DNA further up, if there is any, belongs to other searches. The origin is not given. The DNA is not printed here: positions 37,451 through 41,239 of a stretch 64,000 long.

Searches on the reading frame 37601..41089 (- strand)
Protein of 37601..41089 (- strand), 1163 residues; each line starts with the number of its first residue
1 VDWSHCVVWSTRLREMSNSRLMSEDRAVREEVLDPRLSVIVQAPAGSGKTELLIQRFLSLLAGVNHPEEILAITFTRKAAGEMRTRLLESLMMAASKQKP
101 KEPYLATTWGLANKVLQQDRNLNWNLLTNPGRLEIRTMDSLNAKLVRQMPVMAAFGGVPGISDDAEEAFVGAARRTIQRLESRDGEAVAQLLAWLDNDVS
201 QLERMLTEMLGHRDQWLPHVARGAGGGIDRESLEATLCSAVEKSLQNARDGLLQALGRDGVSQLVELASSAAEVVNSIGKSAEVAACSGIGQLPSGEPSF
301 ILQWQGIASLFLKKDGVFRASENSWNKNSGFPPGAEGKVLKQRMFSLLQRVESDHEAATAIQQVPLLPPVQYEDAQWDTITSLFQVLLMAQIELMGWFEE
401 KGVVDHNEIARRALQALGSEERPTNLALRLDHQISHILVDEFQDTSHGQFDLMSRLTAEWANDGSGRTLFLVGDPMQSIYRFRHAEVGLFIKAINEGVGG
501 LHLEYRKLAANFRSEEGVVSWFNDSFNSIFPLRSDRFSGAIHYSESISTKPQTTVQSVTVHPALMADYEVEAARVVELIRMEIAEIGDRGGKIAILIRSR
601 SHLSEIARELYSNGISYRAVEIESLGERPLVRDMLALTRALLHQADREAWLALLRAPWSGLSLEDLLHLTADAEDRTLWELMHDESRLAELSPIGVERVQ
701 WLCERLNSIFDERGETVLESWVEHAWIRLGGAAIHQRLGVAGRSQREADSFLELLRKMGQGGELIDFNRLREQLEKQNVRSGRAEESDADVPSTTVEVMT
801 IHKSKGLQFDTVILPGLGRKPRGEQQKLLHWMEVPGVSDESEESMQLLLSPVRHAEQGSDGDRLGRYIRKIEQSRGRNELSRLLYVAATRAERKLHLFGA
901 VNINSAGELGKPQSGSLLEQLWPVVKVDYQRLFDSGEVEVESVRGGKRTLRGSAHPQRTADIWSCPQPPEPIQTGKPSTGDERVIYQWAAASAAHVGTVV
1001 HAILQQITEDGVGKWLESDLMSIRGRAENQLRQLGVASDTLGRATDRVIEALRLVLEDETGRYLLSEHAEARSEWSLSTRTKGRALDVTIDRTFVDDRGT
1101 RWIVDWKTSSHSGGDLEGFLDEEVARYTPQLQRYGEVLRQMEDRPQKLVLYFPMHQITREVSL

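Call 12: search_protein_families(library=ncbifam, proteins=[window:37601-41089:-], max_evalue=1e-10)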
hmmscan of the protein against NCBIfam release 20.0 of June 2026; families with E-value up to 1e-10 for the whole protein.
window:37601-41089:- (1163 aa): 14 families
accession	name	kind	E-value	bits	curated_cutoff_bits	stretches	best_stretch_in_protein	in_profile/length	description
TIGR02784.1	addA_alphas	equivalog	1.6e-70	238.8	860.75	2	34-524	8-491/1138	double-strand break repair helicase AddA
NF010485.0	PRK13909.1-2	equivalog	1.2e-57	195.9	650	2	379-531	277-429/909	RecB-like helicase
TIGR02785.1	addA_Gpos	equivalog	7e-49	166.6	707.65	1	399-546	353-496/1234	helicase-exonuclease AddAB subunit AddA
NF010487.0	PRK13909.1-4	equivalog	1.1e-44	152.9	759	2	399-639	293-524/924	RecB-like helicase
TIGR00609.1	recB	equivalog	7.2e-43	146.9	696.05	1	399-550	338-476/1175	exodeoxyribonuclease V subunit beta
TIGR01075.1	uvrD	equivalog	2.2e-39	135.3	1144.45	1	400-817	178-570/715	DNA helicase II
NF008743.0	PRK11773.1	equivalog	1.2e-38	132.9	965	2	400-817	183-575/720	DNA helicase II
TIGR01073.1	pcrA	equivalog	1.6e-37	129.3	911.2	2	431-817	207-570/725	DNA helicase PcrA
TIGR01074.1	rep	equivalog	2.2e-34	118.8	951.45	1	425-817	198-573/668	DNA helicase Rep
NF010486.0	PRK13909.1-3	equivalog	5.4e-27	94.2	1109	1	399-528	297-425/921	RecB-like helicase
NF010484.0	PRK13909.1-1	equivalog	3.3e-25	88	1074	0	419-527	329-436/945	RecB-like helicase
NF008276.0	PRK11054.1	equivalog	1.7e-23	83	543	0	432-489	429-482/684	DNA helicase IV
NF008172.0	PRK10919.1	equivalog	9.6e-21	73.6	1168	1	424-817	198-573/673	DNA helicase Rep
NF008128.0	PRK10876.1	equivalog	6.4e-18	63.8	1697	0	411-528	356-463/1181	exodeoxyribonuclease V subunit beta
